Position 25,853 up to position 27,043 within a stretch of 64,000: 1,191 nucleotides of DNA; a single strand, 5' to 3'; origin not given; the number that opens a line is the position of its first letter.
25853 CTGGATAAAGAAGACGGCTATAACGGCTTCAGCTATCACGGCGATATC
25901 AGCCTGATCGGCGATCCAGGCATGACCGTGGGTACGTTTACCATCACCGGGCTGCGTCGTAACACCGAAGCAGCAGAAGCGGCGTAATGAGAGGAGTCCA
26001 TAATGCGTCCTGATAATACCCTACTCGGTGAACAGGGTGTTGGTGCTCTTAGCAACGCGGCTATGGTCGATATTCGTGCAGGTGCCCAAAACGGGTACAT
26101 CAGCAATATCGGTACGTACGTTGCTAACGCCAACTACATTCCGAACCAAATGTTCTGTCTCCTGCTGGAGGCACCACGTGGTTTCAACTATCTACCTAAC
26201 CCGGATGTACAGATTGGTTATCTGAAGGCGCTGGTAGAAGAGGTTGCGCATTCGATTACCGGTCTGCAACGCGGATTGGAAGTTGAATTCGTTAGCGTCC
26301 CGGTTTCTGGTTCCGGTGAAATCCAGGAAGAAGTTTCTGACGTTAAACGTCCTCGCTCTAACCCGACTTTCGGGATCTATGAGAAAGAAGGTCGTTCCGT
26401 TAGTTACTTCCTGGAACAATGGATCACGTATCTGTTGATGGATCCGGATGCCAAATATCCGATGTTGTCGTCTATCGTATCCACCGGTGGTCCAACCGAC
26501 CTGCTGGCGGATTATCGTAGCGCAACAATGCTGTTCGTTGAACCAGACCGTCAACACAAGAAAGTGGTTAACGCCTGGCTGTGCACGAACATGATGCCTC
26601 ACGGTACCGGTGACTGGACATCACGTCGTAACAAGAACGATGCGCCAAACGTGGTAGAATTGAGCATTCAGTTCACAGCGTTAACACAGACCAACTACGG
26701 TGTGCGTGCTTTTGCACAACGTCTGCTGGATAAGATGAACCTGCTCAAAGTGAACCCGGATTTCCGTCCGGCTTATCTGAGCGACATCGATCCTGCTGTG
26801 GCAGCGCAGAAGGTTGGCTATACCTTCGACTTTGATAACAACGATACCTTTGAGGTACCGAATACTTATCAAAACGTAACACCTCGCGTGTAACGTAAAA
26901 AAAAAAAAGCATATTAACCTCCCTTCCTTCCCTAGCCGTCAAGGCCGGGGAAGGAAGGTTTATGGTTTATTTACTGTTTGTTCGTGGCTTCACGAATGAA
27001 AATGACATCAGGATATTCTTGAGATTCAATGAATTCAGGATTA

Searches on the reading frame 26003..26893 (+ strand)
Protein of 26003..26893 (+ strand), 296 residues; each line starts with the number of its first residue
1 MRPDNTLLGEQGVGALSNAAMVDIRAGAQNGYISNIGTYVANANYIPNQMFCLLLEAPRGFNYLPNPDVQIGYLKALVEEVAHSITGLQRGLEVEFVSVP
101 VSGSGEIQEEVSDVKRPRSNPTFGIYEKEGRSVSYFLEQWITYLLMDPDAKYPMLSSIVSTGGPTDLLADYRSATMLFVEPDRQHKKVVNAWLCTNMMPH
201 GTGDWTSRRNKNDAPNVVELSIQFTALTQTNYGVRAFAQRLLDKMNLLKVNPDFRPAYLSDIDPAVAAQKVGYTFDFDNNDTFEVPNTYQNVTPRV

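Call 7: search_protein_families(library=phrogs, proteins=[window:26003-26893:+], max_evalue=0.001)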
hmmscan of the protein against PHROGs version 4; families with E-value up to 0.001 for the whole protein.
window:26003-26893:+ (296 aa): 1 family
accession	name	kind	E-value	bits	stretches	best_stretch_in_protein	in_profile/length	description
phrog_3185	-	head and packaging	9e-91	305.1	1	4-276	6-274/289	virion structural protein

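Call 8: search_protein_families(library=pfam, proteins=[window:26003-26893:+], max_evalue=0.001)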
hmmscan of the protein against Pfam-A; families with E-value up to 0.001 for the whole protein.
window:26003-26893:+ (296 aa): 1 family
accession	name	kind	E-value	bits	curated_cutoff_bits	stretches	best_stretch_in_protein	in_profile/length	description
PF23806.1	Phage_TTP_14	-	8.9e-113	377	27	1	2-286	4-289/292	Phage tail tube protein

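Call 46: find_related_loci(query=window:26003-26893:+, collection=genome_contigs, flank=1500)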
Query window:26003-26893:+ (296 aa) in genome_contigs; peptide patterns used: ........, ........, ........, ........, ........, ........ (x = any residue, [..] = any of these).
41 stretches matched a pattern, but none encodes a relative of the query by tblastn (E <= 1e-3).

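Call 49: find_related_loci(query=window:26003-26893:+, collection=viral_contigs, flank=1500)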
Query window:26003-26893:+ (296 aa) in viral_contigs; peptide patterns used: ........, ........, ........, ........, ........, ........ (x = any residue, [..] = any of these).
6 stretches matched a pattern; 2 encode a relative of the query (tblastn E <= 1e-3); 2 distinct loci.
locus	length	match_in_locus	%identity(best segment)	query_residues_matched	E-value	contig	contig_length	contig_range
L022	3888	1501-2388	100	1-296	0e+0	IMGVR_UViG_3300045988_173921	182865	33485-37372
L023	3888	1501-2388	99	1-296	0e+0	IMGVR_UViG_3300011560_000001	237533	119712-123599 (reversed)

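Call 73: find_homologous_proteins(query=window:26003-26890:+, max_evalue=1e-60)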
Query window:26003-26890:+ (296 aa): 37 proteins with E <= 1e-60 among 883 candidates.
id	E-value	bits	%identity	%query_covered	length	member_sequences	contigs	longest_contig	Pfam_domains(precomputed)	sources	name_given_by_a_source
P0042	1.6e-197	672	100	100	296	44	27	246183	PF23806.2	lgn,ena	-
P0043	3.0e-162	557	81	100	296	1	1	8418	PF23806.2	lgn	-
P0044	6.5e-153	526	78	100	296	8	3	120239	PF23806.2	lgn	-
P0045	1.5e-73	265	50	86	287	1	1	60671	PF23806.2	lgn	-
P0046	2.2e-72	262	48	94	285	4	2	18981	PF23806.2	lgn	-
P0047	6.3e-71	257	49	90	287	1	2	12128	PF23806.2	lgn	-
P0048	2.0e-69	252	48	86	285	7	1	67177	PF23806.2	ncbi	-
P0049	5.3e-69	250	46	87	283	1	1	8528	PF23806.2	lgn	-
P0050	8.1e-69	250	48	85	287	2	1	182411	PF23806.2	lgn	-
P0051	1.3e-68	249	49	85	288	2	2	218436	PF23806.2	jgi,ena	jgi:hypothetical protein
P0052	4.5e-68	247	47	91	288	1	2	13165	PF23806.2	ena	-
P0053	1.4e-67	246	45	90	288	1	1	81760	PF23806.2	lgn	-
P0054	3.1e-67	245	47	86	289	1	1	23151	PF23806.2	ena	-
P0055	4.3e-67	244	49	85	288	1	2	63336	PF23806.2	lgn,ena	-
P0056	5.5e-67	244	44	93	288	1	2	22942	PF23806.2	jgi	jgi:hypothetical protein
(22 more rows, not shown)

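Call 74: find_encoding_contigs(protein=P0042, flank=700, max_places=10)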
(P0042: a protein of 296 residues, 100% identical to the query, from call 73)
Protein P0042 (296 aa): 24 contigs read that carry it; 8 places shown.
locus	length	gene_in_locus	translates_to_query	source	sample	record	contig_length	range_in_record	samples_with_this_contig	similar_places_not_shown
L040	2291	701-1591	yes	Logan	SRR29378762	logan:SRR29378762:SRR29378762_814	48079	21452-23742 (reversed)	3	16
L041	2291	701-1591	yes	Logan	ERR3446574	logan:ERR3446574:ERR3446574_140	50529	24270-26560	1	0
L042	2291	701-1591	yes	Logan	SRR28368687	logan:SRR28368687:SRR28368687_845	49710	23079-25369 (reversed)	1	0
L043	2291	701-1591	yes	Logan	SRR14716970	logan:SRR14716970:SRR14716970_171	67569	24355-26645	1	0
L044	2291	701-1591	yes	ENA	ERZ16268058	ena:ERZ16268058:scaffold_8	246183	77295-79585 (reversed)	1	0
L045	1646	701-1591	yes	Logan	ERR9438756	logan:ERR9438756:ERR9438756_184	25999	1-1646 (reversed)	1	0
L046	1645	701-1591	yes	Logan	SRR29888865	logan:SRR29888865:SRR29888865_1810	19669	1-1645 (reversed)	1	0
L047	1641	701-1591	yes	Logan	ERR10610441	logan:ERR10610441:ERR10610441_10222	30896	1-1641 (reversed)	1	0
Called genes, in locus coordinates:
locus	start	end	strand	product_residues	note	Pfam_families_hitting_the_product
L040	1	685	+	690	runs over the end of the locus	PF20961:phiKZ_gp29PR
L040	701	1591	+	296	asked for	PF23806:Phage_TTP_14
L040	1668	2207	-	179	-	-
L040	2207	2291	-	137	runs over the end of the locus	PF22751:DUF488-N3a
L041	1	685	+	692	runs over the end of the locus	PF20961:phiKZ_gp29PR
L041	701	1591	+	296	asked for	PF23806:Phage_TTP_14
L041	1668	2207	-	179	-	-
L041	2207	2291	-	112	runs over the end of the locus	PF22751:DUF488-N3a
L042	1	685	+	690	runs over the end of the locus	PF20961:phiKZ_gp29PR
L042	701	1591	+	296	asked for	PF23806:Phage_TTP_14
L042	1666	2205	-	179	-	-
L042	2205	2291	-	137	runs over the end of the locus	PF22751:DUF488-N3a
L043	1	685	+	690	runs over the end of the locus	PF20961:phiKZ_gp29PR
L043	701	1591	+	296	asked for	PF23806:Phage_TTP_14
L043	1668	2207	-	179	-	-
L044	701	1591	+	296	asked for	PF23806:Phage_TTP_14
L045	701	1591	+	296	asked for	PF23806:Phage_TTP_14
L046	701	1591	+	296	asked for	PF23806:Phage_TTP_14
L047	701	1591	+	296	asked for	PF23806:Phage_TTP_14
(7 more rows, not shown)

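Call 75: find_encoding_contigs(protein=P0044, flank=700, max_places=6)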
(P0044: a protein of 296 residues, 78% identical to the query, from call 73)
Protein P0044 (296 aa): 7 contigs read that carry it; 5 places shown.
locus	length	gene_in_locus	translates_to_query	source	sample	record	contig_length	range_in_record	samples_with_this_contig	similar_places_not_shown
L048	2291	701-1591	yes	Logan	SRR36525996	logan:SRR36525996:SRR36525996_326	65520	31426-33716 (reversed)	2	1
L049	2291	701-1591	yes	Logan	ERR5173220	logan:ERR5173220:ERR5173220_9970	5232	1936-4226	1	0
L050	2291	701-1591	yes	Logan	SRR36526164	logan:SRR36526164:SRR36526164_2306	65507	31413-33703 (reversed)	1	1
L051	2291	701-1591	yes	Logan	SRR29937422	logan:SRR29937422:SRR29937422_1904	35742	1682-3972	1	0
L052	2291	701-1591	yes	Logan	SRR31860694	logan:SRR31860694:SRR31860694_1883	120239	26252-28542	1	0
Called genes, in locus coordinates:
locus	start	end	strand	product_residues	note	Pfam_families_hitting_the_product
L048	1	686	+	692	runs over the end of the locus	PF20961:phiKZ_gp29PR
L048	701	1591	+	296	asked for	PF23806:Phage_TTP_14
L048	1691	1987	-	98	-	-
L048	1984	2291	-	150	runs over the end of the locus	-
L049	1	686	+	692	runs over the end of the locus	PF20961:phiKZ_gp29PR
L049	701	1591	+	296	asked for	PF23806:Phage_TTP_14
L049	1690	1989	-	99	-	-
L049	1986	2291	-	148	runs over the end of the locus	-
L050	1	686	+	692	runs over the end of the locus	PF20961:phiKZ_gp29PR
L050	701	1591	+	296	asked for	PF23806:Phage_TTP_14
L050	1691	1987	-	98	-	-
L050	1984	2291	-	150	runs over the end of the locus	-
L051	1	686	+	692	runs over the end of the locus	PF20961:phiKZ_gp29PR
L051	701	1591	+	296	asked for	PF23806:Phage_TTP_14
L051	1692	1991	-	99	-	-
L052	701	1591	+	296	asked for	PF23806:Phage_TTP_14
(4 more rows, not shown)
